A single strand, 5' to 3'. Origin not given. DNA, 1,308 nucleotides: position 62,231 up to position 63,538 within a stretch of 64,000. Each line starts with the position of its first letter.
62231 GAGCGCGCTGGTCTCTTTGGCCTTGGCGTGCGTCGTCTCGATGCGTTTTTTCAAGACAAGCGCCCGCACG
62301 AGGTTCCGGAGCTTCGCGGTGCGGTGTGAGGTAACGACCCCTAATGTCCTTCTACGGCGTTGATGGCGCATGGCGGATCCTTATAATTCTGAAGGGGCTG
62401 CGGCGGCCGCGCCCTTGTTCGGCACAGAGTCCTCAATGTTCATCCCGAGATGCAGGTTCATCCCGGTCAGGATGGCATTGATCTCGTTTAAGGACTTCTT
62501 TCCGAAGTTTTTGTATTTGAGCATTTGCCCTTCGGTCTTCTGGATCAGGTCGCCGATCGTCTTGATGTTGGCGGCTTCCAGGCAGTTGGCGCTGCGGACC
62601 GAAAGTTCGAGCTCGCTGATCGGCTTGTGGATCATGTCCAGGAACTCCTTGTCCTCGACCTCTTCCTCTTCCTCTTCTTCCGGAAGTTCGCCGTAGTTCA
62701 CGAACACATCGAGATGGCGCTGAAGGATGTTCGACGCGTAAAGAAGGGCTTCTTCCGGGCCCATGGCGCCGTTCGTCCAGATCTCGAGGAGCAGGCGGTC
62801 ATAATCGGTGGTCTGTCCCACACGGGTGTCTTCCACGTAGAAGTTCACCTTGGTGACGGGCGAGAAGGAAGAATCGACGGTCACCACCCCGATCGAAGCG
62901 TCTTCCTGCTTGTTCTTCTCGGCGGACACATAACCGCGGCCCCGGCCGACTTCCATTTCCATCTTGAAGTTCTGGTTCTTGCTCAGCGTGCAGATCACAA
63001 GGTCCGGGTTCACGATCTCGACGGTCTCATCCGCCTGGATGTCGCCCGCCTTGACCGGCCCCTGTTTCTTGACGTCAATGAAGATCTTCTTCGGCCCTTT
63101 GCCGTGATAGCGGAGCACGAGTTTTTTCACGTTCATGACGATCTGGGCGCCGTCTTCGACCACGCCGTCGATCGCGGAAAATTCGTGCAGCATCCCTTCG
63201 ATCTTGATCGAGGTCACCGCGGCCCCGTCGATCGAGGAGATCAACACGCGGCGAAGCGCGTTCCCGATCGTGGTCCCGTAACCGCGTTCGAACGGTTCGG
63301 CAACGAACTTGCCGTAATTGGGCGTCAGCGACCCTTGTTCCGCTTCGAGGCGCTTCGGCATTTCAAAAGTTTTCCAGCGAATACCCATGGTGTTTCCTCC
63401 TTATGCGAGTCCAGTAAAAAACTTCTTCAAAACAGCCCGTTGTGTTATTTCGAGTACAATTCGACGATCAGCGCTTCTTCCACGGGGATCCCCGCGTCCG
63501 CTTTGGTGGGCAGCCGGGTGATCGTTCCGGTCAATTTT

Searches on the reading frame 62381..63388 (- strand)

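Call 37: search_protein_families(library=pfam, proteins=[window:62381-63388:-], max_evalue=0.001)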
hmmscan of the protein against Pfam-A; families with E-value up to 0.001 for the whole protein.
window:62381-63388:- (335 aa): 3 families
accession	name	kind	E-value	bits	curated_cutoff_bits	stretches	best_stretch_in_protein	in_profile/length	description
PF01000.31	RNA_pol_A_bac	-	1.8e-33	115.7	33.9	1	61-176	1-119/119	RNA polymerase Rpb3/RpoA insert domain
PF01193.29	RNA_pol_L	-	5.5e-25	87.3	24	1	31-226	1-74/74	RNA polymerase Rpb3/Rpb11 dimerisation domain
PF03118.21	RNA_pol_A_CTD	-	5.8e-25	87.3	23.8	1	246-308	4-66/67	Bacterial RNA polymerase, alpha chain C terminal domain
